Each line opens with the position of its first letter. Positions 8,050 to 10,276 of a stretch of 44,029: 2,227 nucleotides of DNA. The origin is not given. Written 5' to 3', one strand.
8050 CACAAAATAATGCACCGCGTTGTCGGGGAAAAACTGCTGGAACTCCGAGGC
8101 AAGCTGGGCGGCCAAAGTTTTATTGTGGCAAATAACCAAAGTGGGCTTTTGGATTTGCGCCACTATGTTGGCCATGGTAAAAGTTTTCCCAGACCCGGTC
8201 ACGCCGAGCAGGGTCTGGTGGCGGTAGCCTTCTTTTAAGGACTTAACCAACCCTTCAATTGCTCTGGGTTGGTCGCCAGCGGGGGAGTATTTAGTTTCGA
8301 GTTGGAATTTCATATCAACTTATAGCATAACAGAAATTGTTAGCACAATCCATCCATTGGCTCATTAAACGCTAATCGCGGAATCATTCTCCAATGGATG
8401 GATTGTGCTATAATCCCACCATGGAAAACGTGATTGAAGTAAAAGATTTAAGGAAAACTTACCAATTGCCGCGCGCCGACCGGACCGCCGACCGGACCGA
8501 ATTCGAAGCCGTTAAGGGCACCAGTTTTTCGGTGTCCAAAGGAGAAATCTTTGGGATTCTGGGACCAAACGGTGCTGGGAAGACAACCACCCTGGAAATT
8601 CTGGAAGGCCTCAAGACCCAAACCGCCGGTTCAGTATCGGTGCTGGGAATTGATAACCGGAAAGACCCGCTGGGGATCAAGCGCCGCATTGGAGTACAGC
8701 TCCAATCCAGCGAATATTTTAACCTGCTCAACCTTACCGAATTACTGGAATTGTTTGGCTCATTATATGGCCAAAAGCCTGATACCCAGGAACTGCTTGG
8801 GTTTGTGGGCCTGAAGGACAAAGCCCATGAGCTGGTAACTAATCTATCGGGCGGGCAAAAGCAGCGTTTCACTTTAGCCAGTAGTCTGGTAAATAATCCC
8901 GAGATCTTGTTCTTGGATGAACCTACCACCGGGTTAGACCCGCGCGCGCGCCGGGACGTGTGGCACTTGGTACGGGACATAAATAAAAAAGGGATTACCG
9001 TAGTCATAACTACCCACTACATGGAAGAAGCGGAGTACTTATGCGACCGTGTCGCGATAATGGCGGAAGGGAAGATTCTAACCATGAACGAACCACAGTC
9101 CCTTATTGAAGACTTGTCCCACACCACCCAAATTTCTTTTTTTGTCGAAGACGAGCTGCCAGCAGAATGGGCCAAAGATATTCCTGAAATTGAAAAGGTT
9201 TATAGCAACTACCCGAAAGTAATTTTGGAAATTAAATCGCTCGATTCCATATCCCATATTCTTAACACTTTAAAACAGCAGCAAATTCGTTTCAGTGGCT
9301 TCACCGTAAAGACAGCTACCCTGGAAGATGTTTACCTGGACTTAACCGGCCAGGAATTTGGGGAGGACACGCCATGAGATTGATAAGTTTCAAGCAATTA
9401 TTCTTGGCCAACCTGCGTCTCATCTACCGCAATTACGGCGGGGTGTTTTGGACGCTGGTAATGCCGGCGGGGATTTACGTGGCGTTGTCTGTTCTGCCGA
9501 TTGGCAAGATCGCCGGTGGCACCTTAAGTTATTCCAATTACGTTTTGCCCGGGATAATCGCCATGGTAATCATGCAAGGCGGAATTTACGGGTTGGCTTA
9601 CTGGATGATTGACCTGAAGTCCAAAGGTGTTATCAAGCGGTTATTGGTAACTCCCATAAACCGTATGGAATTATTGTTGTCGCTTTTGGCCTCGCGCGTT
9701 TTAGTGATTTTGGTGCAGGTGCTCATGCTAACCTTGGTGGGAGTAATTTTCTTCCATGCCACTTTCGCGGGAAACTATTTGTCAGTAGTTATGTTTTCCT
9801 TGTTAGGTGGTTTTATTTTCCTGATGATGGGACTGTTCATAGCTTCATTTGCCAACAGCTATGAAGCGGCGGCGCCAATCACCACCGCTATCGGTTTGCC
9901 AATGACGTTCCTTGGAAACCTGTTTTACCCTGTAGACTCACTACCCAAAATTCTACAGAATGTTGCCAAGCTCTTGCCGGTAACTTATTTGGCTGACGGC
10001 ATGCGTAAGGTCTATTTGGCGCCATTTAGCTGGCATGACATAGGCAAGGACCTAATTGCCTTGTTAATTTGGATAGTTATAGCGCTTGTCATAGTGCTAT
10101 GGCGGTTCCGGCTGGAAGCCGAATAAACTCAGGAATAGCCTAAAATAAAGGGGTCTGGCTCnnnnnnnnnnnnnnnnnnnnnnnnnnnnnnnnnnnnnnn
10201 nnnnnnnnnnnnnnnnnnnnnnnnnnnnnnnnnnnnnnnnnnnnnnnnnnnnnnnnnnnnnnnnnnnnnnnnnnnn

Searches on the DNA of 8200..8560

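Call 6: search_rna_families(source=window, start=8200, end=8560, threshold=evalue, max_evalue=10)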
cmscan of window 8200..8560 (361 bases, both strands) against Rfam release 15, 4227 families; matches with E-value up to 10: 7.
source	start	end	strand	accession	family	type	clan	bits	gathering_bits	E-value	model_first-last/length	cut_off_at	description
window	8339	8412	+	RF03353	MIR5291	Gene; miRNA;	-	18.2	54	1.6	1-65/65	no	MIR5291 microRNA precursor family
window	8337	8414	+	RF04263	MIR2593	Gene; miRNA;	-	18.1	96.2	2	1-116/116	no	MIR2593 microRNA precursor family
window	8338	8412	-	RF03353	MIR5291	Gene; miRNA;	-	17.9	54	1.9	1-65/65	no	MIR5291 microRNA precursor family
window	8219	8401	-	RF03019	RT-16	Gene; sRNA;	-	16.6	50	5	1-158/158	no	RT-16 RNA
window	8340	8410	-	RF04085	mir-1271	Gene; miRNA;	-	15.2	80.5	1.7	1-77/77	no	mir-1271 microRNA precursor family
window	8336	8413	-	RF00761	mir-340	Gene; miRNA;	-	14.4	70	4.9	1-95/95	no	mir-340 microRNA precursor family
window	8449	8536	+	RF02242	Xoo5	Gene; sRNA;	-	11.7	50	8.9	1-124/124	no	Xanthomonadaceae sRNA Xoo5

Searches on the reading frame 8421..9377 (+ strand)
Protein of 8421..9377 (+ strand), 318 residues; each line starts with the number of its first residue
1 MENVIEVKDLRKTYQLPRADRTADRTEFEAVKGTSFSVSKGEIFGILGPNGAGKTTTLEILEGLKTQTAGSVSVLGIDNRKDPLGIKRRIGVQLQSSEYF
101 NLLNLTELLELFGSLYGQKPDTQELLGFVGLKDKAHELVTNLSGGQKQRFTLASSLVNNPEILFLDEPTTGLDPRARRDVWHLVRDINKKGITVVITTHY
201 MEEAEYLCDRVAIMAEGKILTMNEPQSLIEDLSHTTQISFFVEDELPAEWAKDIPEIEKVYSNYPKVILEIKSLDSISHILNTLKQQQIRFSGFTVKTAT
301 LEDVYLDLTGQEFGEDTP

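Call 8: search_protein_families(library=pfam, proteins=[window:8421-9377:+])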
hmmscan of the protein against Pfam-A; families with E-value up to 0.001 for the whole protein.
window:8421-9377:+ (318 aa): 5 families
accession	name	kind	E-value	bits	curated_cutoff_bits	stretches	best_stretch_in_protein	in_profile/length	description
PF00005.33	ABC_tran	-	4.1e-28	99.1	25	1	32-170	2-137/137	ABC transporter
PF13304.12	AAA_21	-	1.2e-15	58.8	27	1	125-199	221-298/304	AAA domain, putative AbiEii toxin, Type IV TA system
PF13732.12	DrrA1-3_C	-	3.6e-06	28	27.4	1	240-308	15-80/81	ATP-binding protein DrrA1-3-like, C-terminal domain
PF13175.12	AAA_15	-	5.9e-05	23.3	32.1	0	46-68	28-50/374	AAA ATPase domain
PF02463.25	SMC_N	-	7.7e-05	22.6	40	0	123-203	135-204/220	RecF/RecN/SMC N terminal domain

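Call 26: find_homologous_proteins(query=window:8421-9374:+, max_evalue=1e-60)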
Query window:8421-9374:+ (318 aa): 7865 proteins with E <= 1e-60 among 8000 candidates; the best 120 are listed.
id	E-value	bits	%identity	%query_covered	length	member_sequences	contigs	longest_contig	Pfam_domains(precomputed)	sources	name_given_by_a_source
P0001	3.2e-203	692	99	100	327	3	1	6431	PF13732.13,PF00005.34,PF13304.13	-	-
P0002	5.4e-187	638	96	95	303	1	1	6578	PF13732.13,PF00005.34,PF13175.13,PF13304.13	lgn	-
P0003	5.6e-173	592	84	100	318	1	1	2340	PF00005.34,PF13175.13,PF13304.13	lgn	-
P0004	6.1e-168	576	82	100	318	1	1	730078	PF00005.34,PF13175.13,PF13304.13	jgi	jgi:ABC-2 type transport system ATP-binding protein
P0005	7.1e-168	576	81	100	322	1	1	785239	PF00005.34,PF13304.13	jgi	jgi:ABC-2 type transport system ATP-binding protein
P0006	1.8e-166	571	81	98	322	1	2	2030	PF00005.34,PF13175.13,PF13304.13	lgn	-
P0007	3.7e-166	570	81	99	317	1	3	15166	PF00005.34,PF13175.13,PF02463.26,PF13304.13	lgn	-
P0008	5.3e-164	563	80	99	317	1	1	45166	PF00005.34,PF13175.13,PF13304.13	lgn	-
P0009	4.1e-162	557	80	99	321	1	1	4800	PF00005.34,PF13175.13,PF02463.26,PF13304.13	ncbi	-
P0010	7.8e-161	553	79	99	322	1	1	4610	PF00005.34,PF13175.13,PF13304.13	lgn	-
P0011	5.5e-159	546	80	99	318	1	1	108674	PF00005.34,PF13175.13,PF13304.13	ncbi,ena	-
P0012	4.2e-154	530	77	99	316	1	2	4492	PF13604.13,PF00005.34,PF13175.13,PF13304.13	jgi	jgi:ABC-2 type transport system ATP-binding protein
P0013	1.7e-148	512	74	99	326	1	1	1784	PF00005.34,PF13304.13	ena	-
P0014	6.4e-146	504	74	99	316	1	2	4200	PF00005.34,PF13304.13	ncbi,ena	-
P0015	1.4e-145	502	73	99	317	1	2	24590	PF00005.34,PF13175.13,PF02463.26,PF13304.13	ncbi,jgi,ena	-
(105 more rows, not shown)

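Call 27: find_encoding_contigs(protein=P0001, flank=1500, max_places=6)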
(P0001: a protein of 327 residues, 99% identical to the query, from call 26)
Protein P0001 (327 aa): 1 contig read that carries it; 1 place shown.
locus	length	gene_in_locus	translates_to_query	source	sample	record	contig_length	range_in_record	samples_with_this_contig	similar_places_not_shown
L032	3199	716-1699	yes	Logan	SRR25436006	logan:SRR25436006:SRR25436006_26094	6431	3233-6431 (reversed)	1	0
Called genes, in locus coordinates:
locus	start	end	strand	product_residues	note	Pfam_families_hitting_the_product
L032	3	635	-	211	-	?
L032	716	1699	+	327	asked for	PF00005:ABC_tran, PF13304:AAA_21, PF13732:DrrA1-3_C (weak)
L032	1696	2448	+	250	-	PF01061:ABC2_membrane, PF12679:ABC2_membrane_2 (faint), PF12698:ABC2_membrane_3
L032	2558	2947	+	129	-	-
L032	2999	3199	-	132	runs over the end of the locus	PF00814:TsaD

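Call 28: find_encoding_contigs(protein=P0002, flank=1500, max_places=6)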
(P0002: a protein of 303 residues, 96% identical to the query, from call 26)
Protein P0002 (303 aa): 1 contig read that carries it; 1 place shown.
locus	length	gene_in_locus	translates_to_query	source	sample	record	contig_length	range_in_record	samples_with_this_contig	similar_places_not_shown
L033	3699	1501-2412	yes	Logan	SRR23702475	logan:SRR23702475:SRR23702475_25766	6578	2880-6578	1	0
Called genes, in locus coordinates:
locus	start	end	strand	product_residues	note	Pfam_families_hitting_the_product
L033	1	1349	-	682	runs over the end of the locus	PF04851:ResIII, PF17757:UvrB_inter, PF27431:UvrB_3rd, PF00271:Helicase_C, PF12344:UvrB, PF02151:UVR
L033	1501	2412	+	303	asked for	PF00005:ABC_tran, PF13175:AAA_15 (faint), PF13304:AAA_21, PF13732:DrrA1-3_C (weak)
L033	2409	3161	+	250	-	PF01061:ABC2_membrane, PF12698:ABC2_membrane_3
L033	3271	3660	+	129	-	-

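Call 29: find_encoding_contigs(protein=P0003, flank=1500, max_places=6)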
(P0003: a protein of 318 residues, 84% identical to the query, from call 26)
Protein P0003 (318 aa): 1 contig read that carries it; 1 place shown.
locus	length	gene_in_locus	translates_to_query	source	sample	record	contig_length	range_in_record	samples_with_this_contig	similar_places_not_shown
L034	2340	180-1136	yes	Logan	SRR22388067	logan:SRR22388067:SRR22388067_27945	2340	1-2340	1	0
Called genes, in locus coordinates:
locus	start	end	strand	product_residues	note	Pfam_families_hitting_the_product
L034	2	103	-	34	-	?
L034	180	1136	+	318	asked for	PF00005:ABC_tran, PF13175:AAA_15 (faint), PF13304:AAA_21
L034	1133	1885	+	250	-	PF01061:ABC2_membrane, PF12698:ABC2_membrane_3, PF12679:ABC2_membrane_2 (weak)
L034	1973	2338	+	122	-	?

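Call 48: find_encoding_contigs(protein=P0004, flank=700, max_places=3)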
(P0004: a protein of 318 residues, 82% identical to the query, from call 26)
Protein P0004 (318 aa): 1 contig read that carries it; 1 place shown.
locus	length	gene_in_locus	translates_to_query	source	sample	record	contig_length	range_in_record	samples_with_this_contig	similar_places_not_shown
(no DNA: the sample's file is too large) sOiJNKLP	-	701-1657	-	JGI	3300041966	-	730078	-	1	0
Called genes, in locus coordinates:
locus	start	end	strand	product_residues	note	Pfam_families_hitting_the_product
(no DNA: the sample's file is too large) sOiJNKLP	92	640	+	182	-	-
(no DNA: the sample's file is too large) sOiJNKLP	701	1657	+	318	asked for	PF13175:AAA_15 (faint), PF00005:ABC_tran, PF13304:AAA_21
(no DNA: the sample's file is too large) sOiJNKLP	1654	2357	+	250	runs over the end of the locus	PF01061:ABC2_membrane, PF12698:ABC2_membrane_3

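Call 49: find_encoding_contigs(protein=P0005, flank=700, max_places=3)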
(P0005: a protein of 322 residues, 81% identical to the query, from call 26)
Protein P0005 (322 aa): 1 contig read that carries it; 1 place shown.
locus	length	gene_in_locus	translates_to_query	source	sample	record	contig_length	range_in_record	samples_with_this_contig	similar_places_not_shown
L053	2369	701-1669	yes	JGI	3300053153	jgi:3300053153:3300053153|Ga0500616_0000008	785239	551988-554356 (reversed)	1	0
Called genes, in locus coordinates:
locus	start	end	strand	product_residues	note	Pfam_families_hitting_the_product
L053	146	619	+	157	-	-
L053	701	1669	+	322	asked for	PF00005:ABC_tran, PF13304:AAA_21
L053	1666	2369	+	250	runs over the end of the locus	PF01061:ABC2_membrane, PF12698:ABC2_membrane_3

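Call 50: find_encoding_contigs(protein=P0007, flank=700, max_places=3)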
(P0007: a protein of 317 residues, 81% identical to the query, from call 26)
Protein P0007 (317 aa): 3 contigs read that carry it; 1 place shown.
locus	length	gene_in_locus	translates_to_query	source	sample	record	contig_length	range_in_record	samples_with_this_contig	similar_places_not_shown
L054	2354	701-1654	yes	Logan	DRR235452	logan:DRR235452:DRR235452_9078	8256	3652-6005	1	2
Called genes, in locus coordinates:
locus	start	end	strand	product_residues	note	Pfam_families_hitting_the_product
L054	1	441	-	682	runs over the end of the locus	PF04851:ResIII, PF17757:UvrB_inter, PF27431:UvrB_3rd, PF00271:Helicase_C, PF12344:UvrB, PF02151:UVR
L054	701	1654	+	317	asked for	PF02463:SMC_N (faint), PF00005:ABC_tran, PF13175:AAA_15 (faint), PF13304:AAA_21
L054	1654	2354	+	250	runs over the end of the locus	PF01061:ABC2_membrane, PF12698:ABC2_membrane_3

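Call 51: find_encoding_contigs(protein=P0008, flank=700, max_places=3)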
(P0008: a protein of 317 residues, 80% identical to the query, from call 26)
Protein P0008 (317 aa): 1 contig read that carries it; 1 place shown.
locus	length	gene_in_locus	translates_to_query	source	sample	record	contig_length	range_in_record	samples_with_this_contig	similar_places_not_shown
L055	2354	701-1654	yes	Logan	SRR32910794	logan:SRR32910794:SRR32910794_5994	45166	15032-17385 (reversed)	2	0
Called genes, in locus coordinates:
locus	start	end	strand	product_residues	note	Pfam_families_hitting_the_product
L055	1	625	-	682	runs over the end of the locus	PF04851:ResIII, PF17757:UvrB_inter, PF27431:UvrB_3rd, PF00271:Helicase_C, PF12344:UvrB, PF02151:UVR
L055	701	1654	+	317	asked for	PF13175:AAA_15 (faint), PF00005:ABC_tran, PF13304:AAA_21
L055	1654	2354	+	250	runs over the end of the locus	PF01061:ABC2_membrane, PF12698:ABC2_membrane_3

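Call 78: search_protein_families(library=pfam, proteins=[L053:146-616:+], max_evalue=0.01)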
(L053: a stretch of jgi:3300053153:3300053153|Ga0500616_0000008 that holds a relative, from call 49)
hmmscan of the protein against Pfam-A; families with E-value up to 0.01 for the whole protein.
L053:146-616:+ (157 aa): 1 family
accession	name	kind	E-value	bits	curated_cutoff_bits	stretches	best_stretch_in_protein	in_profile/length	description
PF12666.12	PrgI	-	0.0026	18.7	27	1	5-71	7-76/91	PrgI family protein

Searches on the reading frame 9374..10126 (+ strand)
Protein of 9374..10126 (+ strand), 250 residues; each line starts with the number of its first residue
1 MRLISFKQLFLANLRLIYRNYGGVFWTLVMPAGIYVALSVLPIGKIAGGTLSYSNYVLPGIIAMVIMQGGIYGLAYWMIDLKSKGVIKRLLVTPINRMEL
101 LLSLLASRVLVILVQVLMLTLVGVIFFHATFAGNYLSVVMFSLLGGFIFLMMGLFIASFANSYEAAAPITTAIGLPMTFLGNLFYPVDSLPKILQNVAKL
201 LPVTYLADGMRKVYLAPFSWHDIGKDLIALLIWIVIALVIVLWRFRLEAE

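Call 8: search_protein_families(library=pfam, proteins=[window:9374-10126:+])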
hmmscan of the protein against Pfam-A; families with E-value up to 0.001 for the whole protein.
window:9374-10126:+ (250 aa): 3 families
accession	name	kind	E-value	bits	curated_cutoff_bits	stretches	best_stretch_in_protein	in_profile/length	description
PF12698.13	ABC2_membrane_3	-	4.5e-25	88.9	31.6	1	50-243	157-347/347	ABC-2 family transporter protein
PF01061.29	ABC2_membrane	-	3.7e-24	85.9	26.9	1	6-214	3-210/211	ABC-2 type transporter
PF12679.13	ABC2_membrane_2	-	2e-06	27.7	27.2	1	82-246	94-279/283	ABC-2 family transporter protein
